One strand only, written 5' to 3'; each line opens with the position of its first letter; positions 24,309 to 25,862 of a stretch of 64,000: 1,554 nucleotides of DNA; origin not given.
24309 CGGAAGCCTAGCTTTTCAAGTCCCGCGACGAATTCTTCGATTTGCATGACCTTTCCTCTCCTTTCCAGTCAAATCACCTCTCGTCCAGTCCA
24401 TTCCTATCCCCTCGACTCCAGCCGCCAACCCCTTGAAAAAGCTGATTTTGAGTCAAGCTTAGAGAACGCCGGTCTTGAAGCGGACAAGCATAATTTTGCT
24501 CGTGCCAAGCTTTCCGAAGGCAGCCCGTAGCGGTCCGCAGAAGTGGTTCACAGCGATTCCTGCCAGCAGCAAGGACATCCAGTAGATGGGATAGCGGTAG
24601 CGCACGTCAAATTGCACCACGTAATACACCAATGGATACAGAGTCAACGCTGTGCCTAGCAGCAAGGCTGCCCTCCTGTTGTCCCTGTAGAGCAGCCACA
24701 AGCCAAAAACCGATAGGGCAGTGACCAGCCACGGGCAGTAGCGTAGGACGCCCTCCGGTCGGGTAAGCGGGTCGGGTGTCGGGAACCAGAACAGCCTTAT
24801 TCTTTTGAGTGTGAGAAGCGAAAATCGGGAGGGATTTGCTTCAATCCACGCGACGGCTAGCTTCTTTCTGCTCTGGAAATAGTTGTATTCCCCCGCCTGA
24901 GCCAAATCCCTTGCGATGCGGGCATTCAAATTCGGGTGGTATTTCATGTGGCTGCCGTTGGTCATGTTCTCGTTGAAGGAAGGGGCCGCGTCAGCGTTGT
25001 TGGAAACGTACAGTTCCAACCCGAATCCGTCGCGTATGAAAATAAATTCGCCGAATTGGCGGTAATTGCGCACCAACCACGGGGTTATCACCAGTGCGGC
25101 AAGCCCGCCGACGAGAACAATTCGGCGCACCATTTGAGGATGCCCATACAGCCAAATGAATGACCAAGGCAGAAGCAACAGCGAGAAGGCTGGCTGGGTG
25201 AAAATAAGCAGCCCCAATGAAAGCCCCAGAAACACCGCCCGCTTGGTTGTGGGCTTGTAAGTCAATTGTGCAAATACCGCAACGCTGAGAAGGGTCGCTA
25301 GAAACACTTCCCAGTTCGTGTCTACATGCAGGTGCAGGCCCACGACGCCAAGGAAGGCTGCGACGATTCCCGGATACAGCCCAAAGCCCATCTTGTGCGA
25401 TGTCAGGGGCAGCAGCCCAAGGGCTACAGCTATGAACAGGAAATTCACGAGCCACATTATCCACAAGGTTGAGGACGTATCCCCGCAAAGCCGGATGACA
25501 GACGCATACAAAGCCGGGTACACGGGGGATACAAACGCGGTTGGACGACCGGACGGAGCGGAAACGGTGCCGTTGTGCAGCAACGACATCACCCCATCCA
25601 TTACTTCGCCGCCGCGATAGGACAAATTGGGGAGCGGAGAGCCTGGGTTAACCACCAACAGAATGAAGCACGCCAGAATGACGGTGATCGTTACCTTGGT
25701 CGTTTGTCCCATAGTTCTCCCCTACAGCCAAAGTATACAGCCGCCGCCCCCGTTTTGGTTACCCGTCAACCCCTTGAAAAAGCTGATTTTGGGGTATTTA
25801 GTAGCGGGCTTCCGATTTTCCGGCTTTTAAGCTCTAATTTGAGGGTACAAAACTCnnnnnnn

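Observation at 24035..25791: Minus-strand two-gene island (hypothetical + GT-C-like polytopic membrane protein), each preceded by an identical 25-nt element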

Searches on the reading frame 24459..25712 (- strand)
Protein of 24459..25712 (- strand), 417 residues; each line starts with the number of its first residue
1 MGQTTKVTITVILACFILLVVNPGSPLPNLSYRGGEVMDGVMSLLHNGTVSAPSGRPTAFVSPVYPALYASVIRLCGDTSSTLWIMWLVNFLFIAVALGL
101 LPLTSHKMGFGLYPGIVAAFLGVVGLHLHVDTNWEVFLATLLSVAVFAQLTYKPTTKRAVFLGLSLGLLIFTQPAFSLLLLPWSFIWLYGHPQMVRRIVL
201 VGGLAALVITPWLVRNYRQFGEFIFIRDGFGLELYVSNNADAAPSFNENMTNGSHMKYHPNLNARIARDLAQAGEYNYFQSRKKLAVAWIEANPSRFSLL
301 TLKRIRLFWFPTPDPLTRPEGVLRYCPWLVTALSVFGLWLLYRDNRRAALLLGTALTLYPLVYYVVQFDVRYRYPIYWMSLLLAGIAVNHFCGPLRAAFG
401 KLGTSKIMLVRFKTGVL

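Call 5: search_protein_families(library=pfam, proteins=[window:24459-25712:-], max_evalue=1)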
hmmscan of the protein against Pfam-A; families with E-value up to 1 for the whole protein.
window:24459-25712:- (417 aa): 0 families

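Call 8: search_protein_families(library=phrogs, proteins=[window:24459-25712:-], max_evalue=0.1)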
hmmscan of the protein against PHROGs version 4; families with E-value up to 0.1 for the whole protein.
window:24459-25712:- (417 aa): 1 family
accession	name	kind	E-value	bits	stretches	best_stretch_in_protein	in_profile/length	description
phrog_11240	-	unknown function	0.066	14.2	0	83-125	6-50/69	-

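Call 9: search_protein_families(library=ncbifam, proteins=[window:24459-25712:-], max_evalue=1)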
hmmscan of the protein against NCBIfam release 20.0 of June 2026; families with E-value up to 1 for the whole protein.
window:24459-25712:- (417 aa): 6 families
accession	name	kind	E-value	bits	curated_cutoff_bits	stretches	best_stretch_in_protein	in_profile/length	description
NF047510.1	LIC_10190_fam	subfamily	0.00015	20.6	100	1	139-225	222-311/424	LIC_10190 family membrane protein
NF005058.0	PRK06466.1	equivalog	0.0099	14.4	951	1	101-146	235-279/574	acetolactate synthase 3 large subunit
NF006581.0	PRK09107.1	equivalog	0.013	13.8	974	1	96-137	238-279/595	acetolactate synthase 3 large subunit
NF005364.0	PRK06882.1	equivalog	0.014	13.8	1083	1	101-140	235-274/574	acetolactate synthase 3 large subunit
NF005228.0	PRK06725.1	equivalog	0.015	13.5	991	1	101-157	244-299/571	acetolactate synthase large subunit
NF049966.1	QH_SP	equivalog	0.23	10.8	165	1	62-79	127-144/219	subtilisin-like serine protease QhpE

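Call 10: find_homologous_proteins(query=window:24459-25712:-)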
Query window:24459-25712:- (417 aa): 49 proteins with E <= 0.001 among 8000 candidates.
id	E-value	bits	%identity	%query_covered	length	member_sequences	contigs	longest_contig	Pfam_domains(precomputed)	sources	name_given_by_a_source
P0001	1.5e-278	942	100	100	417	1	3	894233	-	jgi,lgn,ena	jgi:hypothetical protein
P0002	4.4e-149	515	58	92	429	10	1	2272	-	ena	-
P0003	6.6e-137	475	75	66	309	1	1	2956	-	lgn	-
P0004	5.5e-84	301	42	92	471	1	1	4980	-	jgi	jgi:hypothetical protein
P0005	2.5e-82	295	44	80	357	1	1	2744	-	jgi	jgi:hypothetical protein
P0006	9.3e-81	290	41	94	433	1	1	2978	-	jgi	jgi:hypothetical protein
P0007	5.9e-78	281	39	94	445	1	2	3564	-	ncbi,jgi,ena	-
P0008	9.8e-77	277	41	94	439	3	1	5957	-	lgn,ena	-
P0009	2.2e-75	272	42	89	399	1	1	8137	-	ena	-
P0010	2.5e-75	272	40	94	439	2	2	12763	-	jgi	-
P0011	1.1e-71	260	39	91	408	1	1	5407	-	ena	-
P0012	3.2e-69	252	39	91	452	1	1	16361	-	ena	-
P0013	3.5e-64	236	36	91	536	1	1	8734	-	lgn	-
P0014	2.0e-48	184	50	43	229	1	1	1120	-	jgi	jgi:cbb3-type cytochrome oxidase subunit 3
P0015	3.2e-47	180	33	80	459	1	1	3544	-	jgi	jgi:hypothetical protein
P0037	4.0e-25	107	29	82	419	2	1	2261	PF13231.13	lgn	-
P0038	5.0e-24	103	29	88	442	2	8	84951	PF13231.13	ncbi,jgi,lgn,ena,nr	ncbi:MAG TPA: glycosyltransferase family 39 protein [Candidatus Dormibacteraeota bacterium]|nr:glyco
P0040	2.1e-21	95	33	77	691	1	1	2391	PF13641.13,PF00535.33,PF13231.13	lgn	-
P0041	5.6e-21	93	31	86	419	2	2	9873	PF13231.13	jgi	jgi:4-amino-4-deoxy-L-arabinose transferase-like glycosyltransferase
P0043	8.2e-20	89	30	83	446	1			PF13231.13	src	-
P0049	6.2e-4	37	27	45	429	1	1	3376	PF13231.13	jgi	jgi:4-amino-4-deoxy-L-arabinose transferase-like glycosyltransferase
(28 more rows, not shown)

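Call 12: find_encoding_contigs(protein=P0001, flank=10000, max_places=6)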
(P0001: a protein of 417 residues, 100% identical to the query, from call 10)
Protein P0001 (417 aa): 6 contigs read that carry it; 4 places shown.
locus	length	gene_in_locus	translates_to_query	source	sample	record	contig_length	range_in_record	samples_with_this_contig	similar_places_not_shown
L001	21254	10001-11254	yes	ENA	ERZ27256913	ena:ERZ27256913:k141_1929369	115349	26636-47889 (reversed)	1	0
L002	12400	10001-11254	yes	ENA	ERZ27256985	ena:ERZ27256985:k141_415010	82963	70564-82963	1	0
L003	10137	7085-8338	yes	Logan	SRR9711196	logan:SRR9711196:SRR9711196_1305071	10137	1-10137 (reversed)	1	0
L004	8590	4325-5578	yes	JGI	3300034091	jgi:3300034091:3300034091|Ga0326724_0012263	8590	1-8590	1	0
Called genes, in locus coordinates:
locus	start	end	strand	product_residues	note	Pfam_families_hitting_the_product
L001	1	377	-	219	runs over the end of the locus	-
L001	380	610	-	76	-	-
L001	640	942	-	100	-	-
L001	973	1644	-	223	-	-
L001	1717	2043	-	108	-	PF00085:Thioredoxin, PF00578:AhpC-TSA (weak), PF13899:Thioredoxin_7 (weak), PF13098:Thioredoxin_2 (weak), PF13905:Thioredoxin_8 (weak)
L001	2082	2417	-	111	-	-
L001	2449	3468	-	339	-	-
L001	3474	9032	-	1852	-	-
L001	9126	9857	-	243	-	PF10983:DUF2793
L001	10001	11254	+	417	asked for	-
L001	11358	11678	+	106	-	-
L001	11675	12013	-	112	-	-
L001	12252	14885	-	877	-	-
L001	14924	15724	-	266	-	-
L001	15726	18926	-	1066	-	PF01612:DNA_pol_A_exo1, PF00476:DNA_pol_A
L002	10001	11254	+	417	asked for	-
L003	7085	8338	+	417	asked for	-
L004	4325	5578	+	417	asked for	-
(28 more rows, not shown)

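Call 16: find_encoding_contigs(protein=P0003, flank=10000, max_places=3)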
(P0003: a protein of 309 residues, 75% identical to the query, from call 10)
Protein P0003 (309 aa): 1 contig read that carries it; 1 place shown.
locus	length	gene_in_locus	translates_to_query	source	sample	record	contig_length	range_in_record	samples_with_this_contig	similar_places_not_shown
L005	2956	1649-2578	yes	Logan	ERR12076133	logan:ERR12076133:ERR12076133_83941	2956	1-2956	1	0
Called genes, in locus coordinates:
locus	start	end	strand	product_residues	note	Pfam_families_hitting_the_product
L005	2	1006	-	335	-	?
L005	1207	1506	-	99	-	-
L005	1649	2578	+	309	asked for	-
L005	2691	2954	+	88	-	?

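Call 17: find_encoding_contigs(protein=P0002, flank=10000, max_places=3)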
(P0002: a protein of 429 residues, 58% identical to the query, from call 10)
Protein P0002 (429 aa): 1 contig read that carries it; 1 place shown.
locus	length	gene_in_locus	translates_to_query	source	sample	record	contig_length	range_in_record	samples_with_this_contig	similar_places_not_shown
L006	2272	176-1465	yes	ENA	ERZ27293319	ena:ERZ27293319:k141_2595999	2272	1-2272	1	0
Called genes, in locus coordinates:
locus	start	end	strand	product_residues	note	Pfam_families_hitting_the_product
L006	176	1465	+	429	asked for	-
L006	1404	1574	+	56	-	-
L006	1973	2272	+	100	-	?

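Call 39: predict_structure(alignment_id=A2)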
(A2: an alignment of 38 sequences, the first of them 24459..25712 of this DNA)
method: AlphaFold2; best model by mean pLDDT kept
length: 417 residues; sequences in the alignment: 38
mean_pLDDT: 90.9   pTM: 0.90
mean pLDDT of the five models: 90.9, 89.2, 88.4, 88.4, 88.2
residues with pLDDT >= 90: 317; 70-90: 66; 50-70: 33; < 50: 1
segments of 3 or more residues with pLDDT < 50: none
pLDDT, mean of each block of 10 residues (from residue 1): 93 95 68 75 92 85 90 94 91 96 97 97 80 84 96 92 96 94 92 93 96 93 84 97 96 95 94 94 98 98 97 72 88 98 97 97 95 95 98 90 73 62
secondary structure, 60 per line:
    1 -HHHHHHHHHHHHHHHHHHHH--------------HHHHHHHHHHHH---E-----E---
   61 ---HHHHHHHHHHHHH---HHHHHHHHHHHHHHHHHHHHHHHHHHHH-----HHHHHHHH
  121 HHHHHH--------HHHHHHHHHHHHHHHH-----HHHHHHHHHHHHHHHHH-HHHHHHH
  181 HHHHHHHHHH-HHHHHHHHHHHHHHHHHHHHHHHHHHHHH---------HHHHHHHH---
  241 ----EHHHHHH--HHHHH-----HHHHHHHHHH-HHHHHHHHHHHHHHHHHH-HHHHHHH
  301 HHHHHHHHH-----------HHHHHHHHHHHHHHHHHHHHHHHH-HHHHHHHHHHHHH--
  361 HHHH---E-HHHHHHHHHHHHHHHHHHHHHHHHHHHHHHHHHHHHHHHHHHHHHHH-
elements in order: H2-21 H36-47 H64-76 H80-107 H113-126 H135-150 H156-172 H174-190 H192-220 H230-237 H246-251 H254-258 H264-273 H275-292 H294-309 H321-344 H346-358 H361-364 H370-416

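Call 44: fold_search(model_id=the predicted structure, library=pdb)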
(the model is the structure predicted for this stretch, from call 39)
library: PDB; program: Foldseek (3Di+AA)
matches with E <= 10: 224; with E <= 0.001: 1
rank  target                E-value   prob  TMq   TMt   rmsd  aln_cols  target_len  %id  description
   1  7e9s_A                2.3e-04  1.00  0.57  0.30  14.3       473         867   14  Archaeal oligosaccharyltransferase AglB from Archaeoglobus fulgidus in complex with an inhibitory peptide and a dolich (released 2021-09-08)
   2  5ogl_A                1.1e-03  1.00  0.49  0.31  13.3       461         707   11  Structure of bacterial oligosaccharyltransferase PglB in complex with an acceptor peptide and an lipid-linked oligosac (released 2017-10-25)
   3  6gxc_A                1.3e-03  1.00  0.47  0.29  15.3       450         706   11  Bacterial oligosaccharyltransferase PglB in complex with an inhibitory peptide and a reactive lipid-linked oligosaccha (released 2018-11-14)
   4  5gmy_A                1.9e-03  1.00  0.56  0.30  15.0       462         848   14  Crystal structure of the Archaeoglobus fulgidus oligosaccharyltransferase (O29867_ARCFU) tethered with an acceptor pep (released 2017-02-01)
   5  5f15                  1.9e-03  1.00  0.43  0.34  15.8       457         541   13  Crystal Structure of ArnT from Cupriavidus metallidurans bound to Undecaprenyl phosphate (released 2016-02-17)
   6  5ezm                  2.0e-03  1.00  0.40  0.32  16.0       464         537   11  Crystal Structure of ArnT from Cupriavidus metallidurans in the apo state (released 2016-02-17)
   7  6ftg_5                2.8e-03  1.00  0.53  0.36  14.7       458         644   12  Subtomogram average of OST-containing ribosome-translocon complexes from canine rough microsomal membranes (released 2018-03-21)
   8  8age_A                4.3e-03  1.00  0.53  0.37  12.3       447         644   11  Structure of yeast oligosaccharylransferase complex with acceptor peptide bound (released 2022-12-07)
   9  8agb_A                1.0e-02  1.00  0.51  0.35  13.8       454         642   10  Structure of yeast oligosaccharylransferase complex with lipid-linked oligosaccharide bound (released 2022-12-07)
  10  9s6s_A                1.9e-02  1.00  0.48  0.38   7.6       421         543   12  Ternary cryo-EM structure of human ALG9 with Dol25-PP-GlcNAc2Man6, Dol25-P-Man and Fab (released 2026-03-18)
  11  3rce_A                2.2e-02  1.00  0.49  0.31  14.3       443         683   14  Bacterial oligosaccharyltransferase PglB (released 2011-06-15)
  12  6ezn_F                3.0e-02  1.00  0.49  0.34  11.9       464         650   10  Cryo-EM structure of the yeast oligosaccharyltransferase (OST) complex (released 2018-01-17)
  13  9i5k_A                4.0e-02  1.00  0.43  0.37  17.1       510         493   13  Structure of the Chaetomium thermophilum Pmt4 homodimer (C2 symmetry) (released 2025-12-24)
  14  7zli_A                9.2e-02  1.00  0.50  0.34  13.9       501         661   10  Cryo-EM structure of C-mannosyltransferase CeDPY19, in complex with Dol25-P-Man and bound to CMT2-Fab and anti-Fab nan (released 2023-01-11)
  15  9ub7_B                9.2e-02  0.98  0.39  0.41  15.5       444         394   13  Structure of glycosylphosphatidylinositol transamidase,state 1 (released 2026-04-08)
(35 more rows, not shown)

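Call 46: search_solved_structures(query=A2, max_evalue=1)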
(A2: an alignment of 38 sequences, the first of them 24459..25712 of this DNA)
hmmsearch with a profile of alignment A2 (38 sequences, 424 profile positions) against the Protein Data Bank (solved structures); distinct sequences matched with E-value up to 1: 1.
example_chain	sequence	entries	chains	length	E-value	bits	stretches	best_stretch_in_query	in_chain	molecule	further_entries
12du_z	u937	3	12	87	0.56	12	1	185-245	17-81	Flagellar biosynthetic protein FliQ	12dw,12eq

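Call 48: find_related_loci(query=A4, collection=genome_contigs, flank=6000)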
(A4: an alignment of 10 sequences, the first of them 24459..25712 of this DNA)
Query A4 (417 aa) in genome_contigs; peptide patterns used: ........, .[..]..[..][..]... (x = any residue, [..] = any of these).
138 stretches matched a pattern; 89 encode a relative of the query (tblastn E <= 1e-3); the best 80 are kept; 80 distinct loci.
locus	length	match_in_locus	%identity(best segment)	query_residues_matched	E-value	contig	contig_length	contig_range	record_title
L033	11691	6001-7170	41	8-388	7e-80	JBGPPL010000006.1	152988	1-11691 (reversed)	MAG: Terriglobia bacterium isolate OBJ2_061818_050_14 k141_1340361_length_152988_cov_13.2611, whole genome shotgun seque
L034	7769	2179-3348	41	8-388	7e-80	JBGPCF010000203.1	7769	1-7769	MAG: Terriglobia bacterium isolate OBJ_0618_050_56 k141_2520931_length_7769_cov_13.0000, whole genome shotgun sequence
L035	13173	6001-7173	41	8-390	2e-77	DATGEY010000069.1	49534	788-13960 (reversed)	MAG TPA_asm: Candidatus Acidoferrum sp. isolate SMAG_U9714 k141_59087, whole genome shotgun sequence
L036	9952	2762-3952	38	4-391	7e-74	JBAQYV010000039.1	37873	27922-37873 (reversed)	MAG: Candidatus Acidiferrales bacterium isolate MFD10881_ilm_asm_bin49 k127_285196, whole genome shotgun sequence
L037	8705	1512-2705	38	5-393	2e-72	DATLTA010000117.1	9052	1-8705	MAG TPA_asm: Candidatus Dormiibacterota bacterium isolate SMAG_U13944 k141_319612, whole genome shotgun sequence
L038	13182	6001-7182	40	4-388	7e-71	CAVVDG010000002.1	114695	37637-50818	MAG: Terriglobia bacterium isolate MFD02416.bin.1.66 genome assembly, contig: contig_109630, whole genome shotgun sequen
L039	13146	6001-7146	38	16-391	2e-70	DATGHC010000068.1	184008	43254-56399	MAG TPA_asm: Candidatus Acidiferrales bacterium isolate SMAG_U9770 k141_415194, whole genome shotgun sequence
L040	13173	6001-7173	37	8-391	1e-70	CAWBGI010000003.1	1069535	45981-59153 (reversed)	MAG: uncultured Acidobacteriaceae bacterium isolate MFD09222.bin.1.59 genome assembly, contig: contig_38114, whole genom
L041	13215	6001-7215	36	3-398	2e-68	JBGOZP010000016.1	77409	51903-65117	MAG: Terriglobia bacterium isolate OBJ_0618_130150_15 k141_3752846_length_77409_cov_15.3656, whole genome shotgun sequen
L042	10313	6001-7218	37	4-400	9e-67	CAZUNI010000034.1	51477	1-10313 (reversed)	MAG TPA_asm: uncultured Acidobacteriaceae bacterium isolate binchicken_co54_287 genome assembly, contig: NODE_1091_lengt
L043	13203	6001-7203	37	7-398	8e-66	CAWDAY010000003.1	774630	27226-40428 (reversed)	MAG: uncultured Acidobacteriota bacterium isolate MFD01872.bin.2.103 genome assembly, contig: contig_49215, whole genome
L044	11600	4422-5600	36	4-388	3e-65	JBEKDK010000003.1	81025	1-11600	MAG: Candidatus Acidiferrales bacterium isolate SPRUCE 181 SPRUCE_181_3, whole genome shotgun sequence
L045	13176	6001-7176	36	6-388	4e-65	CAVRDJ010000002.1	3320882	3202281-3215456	MAG: uncultured Acidobacteriota bacterium isolate MFD03346.bin.2.106 genome assembly, contig: contig_1715, whole genome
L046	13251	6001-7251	37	6-410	2e-64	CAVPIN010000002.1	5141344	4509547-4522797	MAG: Terriglobia bacterium isolate MFD00008.bin.2.28 genome assembly, contig: contig_5316, whole genome shotgun sequence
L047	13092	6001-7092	37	33-389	4e-63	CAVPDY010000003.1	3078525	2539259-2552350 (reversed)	MAG: uncultured Acidobacteriota bacterium isolate MFD00008.bin.2.17 genome assembly, contig: contig_22796, whole genome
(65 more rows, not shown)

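Call 68: search_dna_similar(query=window:24459-25712:-, collection=phages, mode=protein, max_evalue=0.001)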
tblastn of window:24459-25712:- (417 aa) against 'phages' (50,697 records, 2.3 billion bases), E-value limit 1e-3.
No match.

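Call 69: fold_search(model_id=the predicted structure, library=viral)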
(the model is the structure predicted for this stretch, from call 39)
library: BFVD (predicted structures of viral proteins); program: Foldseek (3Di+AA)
matches with E <= 10: 109; with E <= 0.001: 0
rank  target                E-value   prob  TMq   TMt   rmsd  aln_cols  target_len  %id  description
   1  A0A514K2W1            2.0e-02  1.00  0.51  0.63   7.6       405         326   11  Uncharacterized protein [Nitrosopumilus spindle-shaped virus]
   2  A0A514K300            1.9e-01  0.98  0.41  0.48   9.3       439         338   13  Uncharacterized protein [Nitrosopumilus spindle-shaped virus 1]
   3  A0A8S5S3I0            2.9e-01  0.99  0.42  0.24  10.0       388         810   12  Uncharacterized protein [Siphoviridae sp. ctBLh2]
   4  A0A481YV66            3.8e-01  0.12  0.12  0.10  24.3       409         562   13  ABC transporter [Marseillevirus LCMAC103]
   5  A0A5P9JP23            4.3e-01  0.20  0.16  0.16  20.4       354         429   14  Envelope glycoprotein M [Psittacid alphaherpesvirus 5]
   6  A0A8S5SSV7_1          5.7e-01  0.13  0.15  0.10  24.0       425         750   10  Minor tail protein [Myoviridae sp. ctfyA6]
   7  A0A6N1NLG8            5.7e-01  0.08  0.12  0.10  24.6       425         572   13  ABC-type multidrug transport system [Tupanvirus soda lake]
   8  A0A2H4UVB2            8.2e-01  0.08  0.12  0.12  21.7       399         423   10  LMBR1-like membrane protein [Bodo saltans virus]
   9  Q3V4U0                1.1e+00  0.54  0.35  0.29  10.9       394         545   13  Putative transmembrane protein ORF545 [Acidianus two-tailed virus]
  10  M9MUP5                1.2e+00  0.09  0.14  0.09  24.2       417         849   10  (no name in the UniProt tables at hand)
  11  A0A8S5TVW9            1.2e+00  0.04  0.10  0.07  25.9       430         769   13  Minor tail protein [Siphoviridae sp. ctmxA102]
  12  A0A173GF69            1.2e+00  0.04  0.11  0.11  27.1       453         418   11  Uncharacterized protein [Erwinia phage vB_EamM_RAY]
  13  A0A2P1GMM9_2          1.4e+00  0.06  0.12  0.06  24.1       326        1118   15  Genome polyprotein [Western African lungfish hepacivirus]
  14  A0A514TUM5            1.4e+00  0.06  0.11  0.14  24.3       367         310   12  Uncharacterized protein [Aeromonas phage PS1]
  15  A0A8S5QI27            1.4e+00  0.06  0.11  0.05  28.4       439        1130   12  Minor tail protein [Siphoviridae sp. ctNs77]
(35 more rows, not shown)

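Call 70: find_related_loci(query=A4, collection=viral_contigs, flank=6000)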
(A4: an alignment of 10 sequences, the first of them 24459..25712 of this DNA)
Query A4 (417 aa) in viral_contigs; peptide patterns used: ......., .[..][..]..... (x = any residue, [..] = any of these).
28 stretches matched a pattern, but none encodes a relative of the query by tblastn (E <= 1e-3).
